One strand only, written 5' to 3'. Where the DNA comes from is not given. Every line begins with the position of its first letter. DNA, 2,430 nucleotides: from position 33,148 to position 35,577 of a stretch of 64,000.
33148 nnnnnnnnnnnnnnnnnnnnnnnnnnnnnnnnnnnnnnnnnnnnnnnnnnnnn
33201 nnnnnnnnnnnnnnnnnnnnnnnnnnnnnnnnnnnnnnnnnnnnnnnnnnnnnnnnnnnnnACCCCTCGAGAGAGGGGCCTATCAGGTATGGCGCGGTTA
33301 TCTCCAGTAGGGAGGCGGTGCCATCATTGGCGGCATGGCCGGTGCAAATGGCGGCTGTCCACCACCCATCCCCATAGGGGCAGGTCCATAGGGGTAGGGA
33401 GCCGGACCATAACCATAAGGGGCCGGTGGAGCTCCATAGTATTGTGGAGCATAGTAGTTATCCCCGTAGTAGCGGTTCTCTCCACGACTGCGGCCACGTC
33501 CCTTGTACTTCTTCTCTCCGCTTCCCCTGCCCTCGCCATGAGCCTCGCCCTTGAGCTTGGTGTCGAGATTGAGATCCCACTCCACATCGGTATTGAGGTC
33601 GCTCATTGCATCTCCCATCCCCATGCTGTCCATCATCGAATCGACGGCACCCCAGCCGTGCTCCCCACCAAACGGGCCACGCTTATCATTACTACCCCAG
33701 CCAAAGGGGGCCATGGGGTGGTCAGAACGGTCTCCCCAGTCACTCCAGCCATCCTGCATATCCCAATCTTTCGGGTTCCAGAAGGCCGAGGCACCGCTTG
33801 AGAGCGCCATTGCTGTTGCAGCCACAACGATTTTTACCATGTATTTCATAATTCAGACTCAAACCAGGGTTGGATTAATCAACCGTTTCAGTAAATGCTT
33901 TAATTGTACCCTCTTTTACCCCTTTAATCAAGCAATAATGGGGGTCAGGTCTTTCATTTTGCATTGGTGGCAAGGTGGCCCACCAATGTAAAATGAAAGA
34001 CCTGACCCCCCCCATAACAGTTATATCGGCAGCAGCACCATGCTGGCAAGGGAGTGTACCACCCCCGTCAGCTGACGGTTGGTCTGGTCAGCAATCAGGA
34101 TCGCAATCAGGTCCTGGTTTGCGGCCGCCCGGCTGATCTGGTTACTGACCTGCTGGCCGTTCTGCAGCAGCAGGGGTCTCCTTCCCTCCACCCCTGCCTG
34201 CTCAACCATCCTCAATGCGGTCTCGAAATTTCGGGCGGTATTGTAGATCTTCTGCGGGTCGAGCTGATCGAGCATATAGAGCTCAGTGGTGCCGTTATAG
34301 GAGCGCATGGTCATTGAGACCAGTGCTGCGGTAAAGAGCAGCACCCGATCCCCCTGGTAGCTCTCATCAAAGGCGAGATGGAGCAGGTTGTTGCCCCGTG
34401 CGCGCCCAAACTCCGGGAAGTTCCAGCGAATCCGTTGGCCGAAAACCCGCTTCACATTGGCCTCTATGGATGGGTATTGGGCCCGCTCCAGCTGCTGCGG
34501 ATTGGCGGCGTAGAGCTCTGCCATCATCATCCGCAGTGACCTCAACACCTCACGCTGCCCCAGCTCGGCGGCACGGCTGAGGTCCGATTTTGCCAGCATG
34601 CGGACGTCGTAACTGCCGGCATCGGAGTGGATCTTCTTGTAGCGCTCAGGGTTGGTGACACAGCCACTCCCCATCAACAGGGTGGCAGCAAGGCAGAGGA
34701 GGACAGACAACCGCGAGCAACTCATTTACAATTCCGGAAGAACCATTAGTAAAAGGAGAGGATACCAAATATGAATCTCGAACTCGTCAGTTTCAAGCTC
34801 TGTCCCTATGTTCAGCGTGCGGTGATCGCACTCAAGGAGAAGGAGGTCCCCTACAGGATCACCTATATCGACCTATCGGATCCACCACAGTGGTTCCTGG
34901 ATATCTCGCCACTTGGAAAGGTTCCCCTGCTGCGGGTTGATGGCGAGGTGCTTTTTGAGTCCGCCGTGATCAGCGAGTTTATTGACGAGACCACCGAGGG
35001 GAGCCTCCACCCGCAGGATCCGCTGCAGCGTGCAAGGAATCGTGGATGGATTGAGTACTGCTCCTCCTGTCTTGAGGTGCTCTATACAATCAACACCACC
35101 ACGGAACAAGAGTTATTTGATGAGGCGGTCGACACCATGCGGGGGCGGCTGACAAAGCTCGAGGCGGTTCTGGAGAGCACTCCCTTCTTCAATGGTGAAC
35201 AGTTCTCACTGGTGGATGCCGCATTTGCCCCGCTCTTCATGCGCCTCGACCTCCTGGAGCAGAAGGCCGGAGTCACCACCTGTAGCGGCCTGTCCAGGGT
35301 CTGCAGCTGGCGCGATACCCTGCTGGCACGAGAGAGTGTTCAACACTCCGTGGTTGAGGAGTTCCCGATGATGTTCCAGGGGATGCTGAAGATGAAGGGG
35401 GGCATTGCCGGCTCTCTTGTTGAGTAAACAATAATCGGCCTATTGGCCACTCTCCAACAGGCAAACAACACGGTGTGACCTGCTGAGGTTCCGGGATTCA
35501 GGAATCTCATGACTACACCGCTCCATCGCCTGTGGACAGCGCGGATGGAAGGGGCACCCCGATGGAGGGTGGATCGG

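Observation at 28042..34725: Lineage-specific island: two secreted Pro/Gly/Tyr/Met-rich proteins flanking a periplasmic-ligand-sensing two-component module (candidate sulfur-globule or metal-binding envelope system)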

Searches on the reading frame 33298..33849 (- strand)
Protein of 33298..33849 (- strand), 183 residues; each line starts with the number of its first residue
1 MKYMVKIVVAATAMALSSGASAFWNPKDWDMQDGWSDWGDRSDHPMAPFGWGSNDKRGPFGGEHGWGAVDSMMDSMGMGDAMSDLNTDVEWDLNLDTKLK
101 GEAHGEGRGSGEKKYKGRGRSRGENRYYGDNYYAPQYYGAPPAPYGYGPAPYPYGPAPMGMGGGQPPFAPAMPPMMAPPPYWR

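Call 3: search_protein_families(library=pfam, proteins=[window:33298-33849:-], max_evalue=0.01)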
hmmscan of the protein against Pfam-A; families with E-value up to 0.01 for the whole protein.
window:33298-33849:- (183 aa): 1 family
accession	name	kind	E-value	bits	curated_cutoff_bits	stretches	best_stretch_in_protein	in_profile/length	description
PF17228.7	SGP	-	0.00076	20.7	26.7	1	98-173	17-89/93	Sulphur globule protein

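Call 4: search_protein_families(library=ncbifam, proteins=[window:33298-33849:-], max_evalue=0.01)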
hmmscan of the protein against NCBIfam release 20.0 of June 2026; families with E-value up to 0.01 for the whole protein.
window:33298-33849:- (183 aa): 0 families

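Call 5: find_encoding_contigs(protein=window:33298-33849:-, flank=10000, max_places=6)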
Protein window:33298-33849:- (183 aa): 13 contigs read that carry it; 6 places shown.
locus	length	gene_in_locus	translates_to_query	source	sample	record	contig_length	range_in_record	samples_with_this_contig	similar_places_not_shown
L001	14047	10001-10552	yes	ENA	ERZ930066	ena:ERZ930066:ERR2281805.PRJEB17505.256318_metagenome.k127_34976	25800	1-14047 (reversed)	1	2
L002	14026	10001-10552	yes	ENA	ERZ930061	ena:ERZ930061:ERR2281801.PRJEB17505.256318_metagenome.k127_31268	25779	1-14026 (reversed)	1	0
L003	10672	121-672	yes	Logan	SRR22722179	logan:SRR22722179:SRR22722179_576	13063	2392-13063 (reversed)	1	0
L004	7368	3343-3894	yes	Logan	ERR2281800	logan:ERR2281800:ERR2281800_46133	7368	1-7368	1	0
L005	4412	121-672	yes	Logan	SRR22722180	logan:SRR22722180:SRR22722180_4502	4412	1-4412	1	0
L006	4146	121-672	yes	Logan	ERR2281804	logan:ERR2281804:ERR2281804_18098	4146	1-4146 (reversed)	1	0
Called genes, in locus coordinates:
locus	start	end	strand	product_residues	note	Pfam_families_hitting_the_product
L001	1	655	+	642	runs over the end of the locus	PF13623:SurA_N_2, PF13624:SurA_N_3, PF13145:Rotamase_2, PF13616:Rotamase_3, PF00639:Rotamase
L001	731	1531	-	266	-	PF00106:adh_short, PF13561:adh_short_C2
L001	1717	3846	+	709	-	PF00496:SBP_bac_5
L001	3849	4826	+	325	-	PF19300:BPD_transp_1_N, PF00528:BPD_transp_1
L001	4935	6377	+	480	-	PF00528:BPD_transp_1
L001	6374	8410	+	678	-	PF01078:Mg_chelatase (faint), PF00004:AAA (faint), PF00005:ABC_tran, PF02463:SMC_N (weak), PF13304:AAA_21 (weak), PF08352:oligo_HPY, PF00005:ABC_tran, PF08352:oligo_HPY, +1 more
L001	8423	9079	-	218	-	PF02798:GST_N, PF13417:GST_N_3, PF22441:CLIC-like_N (weak), PF13409:GST_N_2, PF00043:GST_C, PF13410:GST_C_2 (weak)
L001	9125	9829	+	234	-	-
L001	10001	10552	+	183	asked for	-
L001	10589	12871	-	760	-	PF09084:NMT1, PF12974:Phosphonate-bd (weak), PF00512:HisKA, PF02518:HATPase_c, PF00072:Response_reg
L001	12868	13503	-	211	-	PF00512:HisKA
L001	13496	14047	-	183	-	?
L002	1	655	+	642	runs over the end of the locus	PF13623:SurA_N_2, PF13624:SurA_N_3, PF13145:Rotamase_2, PF13616:Rotamase_3, PF00639:Rotamase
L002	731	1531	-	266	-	PF00106:adh_short, PF13561:adh_short_C2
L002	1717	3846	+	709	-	PF00496:SBP_bac_5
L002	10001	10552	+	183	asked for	-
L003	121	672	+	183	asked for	-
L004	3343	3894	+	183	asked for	-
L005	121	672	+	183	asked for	-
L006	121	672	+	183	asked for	-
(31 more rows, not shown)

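Call 7: find_homologous_proteins(query=window:33298-33849:-, max_evalue=0.001)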
Query window:33298-33849:- (183 aa): 11 proteins with E <= 0.001 among 46 candidates.
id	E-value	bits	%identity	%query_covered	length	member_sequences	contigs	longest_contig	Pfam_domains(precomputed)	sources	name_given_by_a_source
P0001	5.5e-71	257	66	92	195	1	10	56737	-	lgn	-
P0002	1.1e-68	249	65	87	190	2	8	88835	-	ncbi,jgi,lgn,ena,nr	ncbi:MAG: hypothetical protein HN842_08805 [Gammaproteobacteria bacterium]|nr:hypothetical protein [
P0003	3.9e-68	247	67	93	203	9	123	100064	-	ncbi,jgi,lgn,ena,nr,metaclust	ncbi:MAG: hypothetical protein HON68_00845 [Gammaproteobacteria bacterium]|jgi:hypothetical protein|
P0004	8.5e-67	243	68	100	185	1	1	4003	-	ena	-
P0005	1.1e-66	243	65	91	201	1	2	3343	-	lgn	-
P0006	1.6e-66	242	65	87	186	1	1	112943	-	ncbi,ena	-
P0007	9.3e-65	236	55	100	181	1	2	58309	-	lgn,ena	-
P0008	4.8e-63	231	79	63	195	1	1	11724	-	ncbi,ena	-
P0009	2.2e-56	209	62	96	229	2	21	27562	-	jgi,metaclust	jgi:hypothetical protein|metaclust:\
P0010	1.3e-50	190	67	72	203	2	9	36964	-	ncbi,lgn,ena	-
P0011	2.5e-28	117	50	69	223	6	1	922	-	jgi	jgi:hypothetical protein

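Call 11: search_protein_families(library=pfam, alignment_id=A1, max_evalue=1)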
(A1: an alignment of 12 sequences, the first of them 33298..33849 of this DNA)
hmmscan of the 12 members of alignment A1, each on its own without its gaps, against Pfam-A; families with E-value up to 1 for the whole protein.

A. member 1, window:33298-33849:- (183 aa): 1 family
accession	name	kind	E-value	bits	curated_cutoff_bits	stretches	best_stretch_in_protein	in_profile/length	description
PF17228.7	SGP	-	0.00076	20.7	26.7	1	98-173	17-89/93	Sulphur globule protein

B. families by the number of members that match (of 12 scanned): 1 family
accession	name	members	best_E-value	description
PF17228.7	SGP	2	0.00076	Sulphur globule protein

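Call 26: find_encoding_contigs(protein=P0003, flank=8000, max_places=3)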
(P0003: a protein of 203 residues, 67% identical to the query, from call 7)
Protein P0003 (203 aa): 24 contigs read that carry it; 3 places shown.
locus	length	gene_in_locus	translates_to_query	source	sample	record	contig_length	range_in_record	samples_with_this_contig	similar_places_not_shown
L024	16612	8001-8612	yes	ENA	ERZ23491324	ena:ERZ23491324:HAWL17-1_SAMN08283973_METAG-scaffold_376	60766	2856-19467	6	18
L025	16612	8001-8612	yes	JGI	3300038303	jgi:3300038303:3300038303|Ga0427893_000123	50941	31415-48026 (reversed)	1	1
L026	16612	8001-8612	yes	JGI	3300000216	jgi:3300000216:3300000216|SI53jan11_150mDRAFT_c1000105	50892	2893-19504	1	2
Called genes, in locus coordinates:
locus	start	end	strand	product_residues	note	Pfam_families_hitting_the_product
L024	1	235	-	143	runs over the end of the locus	-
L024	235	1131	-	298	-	PF00749:tRNA-synt_1c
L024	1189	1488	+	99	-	PF12112:DUF3579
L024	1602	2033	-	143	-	PF21157:DksA_N, PF01258:zf-dskA_traR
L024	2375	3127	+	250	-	PF00702:Hydrolase, PF13419:HAD_2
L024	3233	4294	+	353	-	PF00155:Aminotran_1_2, PF00266:Aminotran_5 (weak), PF01053:Cys_Met_Meta_PP (weak)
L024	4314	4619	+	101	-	-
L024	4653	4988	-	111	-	-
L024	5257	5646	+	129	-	-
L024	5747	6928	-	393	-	PF22660:RS_preATP-grasp-like, PF02222:ATP-grasp, PF21244:PurT_C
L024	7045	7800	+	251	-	PF00254:FKBP_C, PF00581:Rhodanese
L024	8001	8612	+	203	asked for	-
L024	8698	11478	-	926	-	PF01326:PPDK_N, PF00391:PEP-utilizers, PF02896:PEP-utilizers_C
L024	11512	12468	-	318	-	-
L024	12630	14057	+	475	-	PF08323:Glyco_transf_5, PF13439:Glyco_transf_4 (faint), PF13579:Glyco_trans_4_4, PF00534:Glycos_transf_1, PF13692:Glyco_trans_1_4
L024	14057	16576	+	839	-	PF00343:Phosphorylase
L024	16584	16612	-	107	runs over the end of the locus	-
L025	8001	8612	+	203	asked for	-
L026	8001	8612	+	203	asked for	-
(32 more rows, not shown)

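Call 27: search_protein_representatives(alignment_id=A1)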
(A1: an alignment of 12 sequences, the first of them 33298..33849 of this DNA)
Query: 12 sequences, 185 profile positions. Proteins with E-value up to 0.001 (for the whole library): 7; up to 1e-10: 4; up to 1e-30: 3. The best 7 are listed.
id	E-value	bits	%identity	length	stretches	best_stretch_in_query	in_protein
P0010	3.7e-86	304.4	-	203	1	1-185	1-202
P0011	3.0e-67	242.8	-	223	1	4-185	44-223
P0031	2.5e-42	161.5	-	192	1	8-171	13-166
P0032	1.0e-29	120.4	-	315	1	82-185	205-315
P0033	1.8e-06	44.6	-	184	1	19-160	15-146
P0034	5.7e-05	39.7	-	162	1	77-162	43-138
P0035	1.8e-04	38.1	-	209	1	9-168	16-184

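Call 29: search_protein_families(library=pfam, proteins=[P0031, P0032, P0033, P0034, P0035, P0011, P0009], max_evalue=1)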
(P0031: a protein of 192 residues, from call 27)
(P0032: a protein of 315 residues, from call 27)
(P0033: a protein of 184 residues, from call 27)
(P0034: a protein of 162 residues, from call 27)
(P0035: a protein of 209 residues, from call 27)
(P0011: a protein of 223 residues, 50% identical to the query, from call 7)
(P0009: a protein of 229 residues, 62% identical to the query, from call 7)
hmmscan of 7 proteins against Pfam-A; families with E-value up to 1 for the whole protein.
P0031 (192 aa): 0 families

P0032 (315 aa): 1 family
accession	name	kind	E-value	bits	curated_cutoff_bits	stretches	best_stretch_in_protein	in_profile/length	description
PF11551.14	Omp28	-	3.9e-07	30.5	34.9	1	77-206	38-168/171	Outer membrane protein Omp28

P0033 (184 aa): 1 family
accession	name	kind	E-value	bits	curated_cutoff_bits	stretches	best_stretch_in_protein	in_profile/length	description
PF17228.7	SGP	-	2.5e-07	31.9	26.7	1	34-149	2-88/93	Sulphur globule protein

P0034 (162 aa): 1 family
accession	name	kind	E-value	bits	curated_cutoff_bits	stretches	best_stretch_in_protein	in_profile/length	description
PF17228.7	SGP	-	6e-07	30.7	26.7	1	34-135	5-89/93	Sulphur globule protein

P0035 (209 aa): 1 family
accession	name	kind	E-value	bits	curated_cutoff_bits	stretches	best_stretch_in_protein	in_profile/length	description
PF17228.7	SGP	-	0.0033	18.7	26.7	0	77-160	2-77/93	Sulphur globule protein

P0011 (223 aa): 0 families

P0009 (229 aa): 0 families

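Call 30: find_homologous_proteins(query=P0033, max_evalue=0.001)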
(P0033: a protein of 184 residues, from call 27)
Query P0033 (184 aa): 9 proteins with E <= 0.001 among 3790 candidates.
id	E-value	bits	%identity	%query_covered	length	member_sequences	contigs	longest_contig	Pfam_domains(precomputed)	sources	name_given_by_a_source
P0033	4.3e-124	430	100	100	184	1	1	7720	PF17228.8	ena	-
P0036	1.0e-30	125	47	100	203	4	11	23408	-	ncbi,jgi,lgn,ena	jgi:hypothetical protein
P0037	6.0e-23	99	53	66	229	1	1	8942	-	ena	-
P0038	1.5e-22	98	48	88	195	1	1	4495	-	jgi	jgi:hypothetical protein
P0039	5.3e-22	96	43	91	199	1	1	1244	-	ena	-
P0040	1.5e-21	95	43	91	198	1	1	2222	-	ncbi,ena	-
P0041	5.3e-20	90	44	83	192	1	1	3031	PF17228.8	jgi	jgi:hypothetical protein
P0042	2.8e-18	84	45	87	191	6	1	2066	PF17228.8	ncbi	ncbi:MAG: sulfur globule family protein [Gammaproteobacteria bacterium]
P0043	7.6e-18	83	40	84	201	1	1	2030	PF17228.8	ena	-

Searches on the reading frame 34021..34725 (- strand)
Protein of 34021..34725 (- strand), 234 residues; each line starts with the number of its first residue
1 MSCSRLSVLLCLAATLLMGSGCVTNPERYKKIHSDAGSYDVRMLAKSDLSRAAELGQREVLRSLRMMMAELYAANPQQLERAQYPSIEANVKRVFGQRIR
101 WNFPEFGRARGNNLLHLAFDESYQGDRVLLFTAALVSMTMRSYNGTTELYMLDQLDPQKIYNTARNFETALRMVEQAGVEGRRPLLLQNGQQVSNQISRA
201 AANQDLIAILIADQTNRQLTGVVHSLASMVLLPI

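Call 3: search_protein_families(library=pfam, proteins=[window:34021-34725:-], max_evalue=0.01)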
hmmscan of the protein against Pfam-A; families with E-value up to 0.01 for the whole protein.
window:34021-34725:- (234 aa): 0 families

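Call 4: search_protein_families(library=ncbifam, proteins=[window:34021-34725:-], max_evalue=0.01)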
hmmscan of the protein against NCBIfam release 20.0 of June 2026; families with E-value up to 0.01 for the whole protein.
window:34021-34725:- (234 aa): 0 families

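Call 49: search_solved_structures(query=window:34021-34722:-, max_evalue=1)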
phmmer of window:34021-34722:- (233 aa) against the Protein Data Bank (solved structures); distinct sequences matched with E-value up to 1: 1.
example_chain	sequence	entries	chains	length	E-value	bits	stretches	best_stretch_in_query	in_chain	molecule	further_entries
5cwn_A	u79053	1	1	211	0.15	14.9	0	164-203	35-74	Designed helical repeat protein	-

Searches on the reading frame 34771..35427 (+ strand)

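Call 3: search_protein_families(library=pfam, proteins=[window:34771-35427:+], max_evalue=0.01)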
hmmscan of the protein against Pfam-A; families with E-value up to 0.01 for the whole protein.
window:34771-35427:+ (218 aa): 6 families
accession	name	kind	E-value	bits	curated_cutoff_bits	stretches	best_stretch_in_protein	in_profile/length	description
PF13409.12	GST_N_2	-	1.8e-20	73.7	25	1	11-74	2-70/70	Glutathione S-transferase, N-terminal domain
PF13417.12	GST_N_3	-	3e-18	66.3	22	1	5-77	1-73/75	Glutathione S-transferase, N-terminal domain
PF02798.26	GST_N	-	6.5e-13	49.3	20.9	1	1-73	1-76/76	Glutathione S-transferase, N-terminal domain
PF00043.30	GST_C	-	1.8e-08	34.9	20.7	1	106-188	14-93/93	Glutathione S-transferase, C-terminal domain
PF13410.11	GST_C_2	-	3.2e-07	30.8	24.9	1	114-165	2-51/69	Glutathione S-transferase, C-terminal domain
PF22441.2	CLIC-like_N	-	1.5e-06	28.8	23.5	1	10-74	18-82/86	CLIC-like N-terminal domain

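Call 4: search_protein_families(library=ncbifam, proteins=[window:34771-35427:+], max_evalue=0.01)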
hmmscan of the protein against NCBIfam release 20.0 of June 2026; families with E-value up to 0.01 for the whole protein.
window:34771-35427:+ (218 aa): 10 families
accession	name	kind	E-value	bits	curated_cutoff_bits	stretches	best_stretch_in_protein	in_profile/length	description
NF007016.1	PRK09481.1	equivalog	3.4e-18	65.8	314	1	9-197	17-203/209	stringent starvation protein SspA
NF011693.0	PRK15113.1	equivalog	3.9e-11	43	150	1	11-105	16-117/214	glutathione transferase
NF050814.1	FtsZBindFzlA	equivalog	6.1e-10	39.2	300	1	4-162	6-182/228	FtsZ-binding protein FzlA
TIGR01262.1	maiA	equivalog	2.2e-09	37.2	171.05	1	16-155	13-169/211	maleylacetoacetate isomerase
NF007831.0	PRK10542.1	equivalog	1.4e-08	34.5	198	1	19-152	16-158/201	glutathione transferase GstA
NF007682.0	PRK10357.1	equivalog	1.1e-07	31.7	181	1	6-91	4-91/202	glutathione S-transferase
TIGR00862.1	O-ClC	subfamily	2.5e-05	24.1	358.95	1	10-75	18-83/236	intracellular chloride channel protein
NF007702.0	PRK10387.1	equivalog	0.00012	21.9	133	1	8-82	6-80/215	glutaredoxin 2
NF010579.0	PRK13972.1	equivalog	0.00085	18.9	332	1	10-154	8-168/215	GSH-dependent disulfide bond oxidoreductase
NF049950.1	IsopEpoxGlthnTfaseIsoI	equivalog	0.0028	17.2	300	0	10-76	16-79/238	iIsoprene-epoxide--glutathione S-transferase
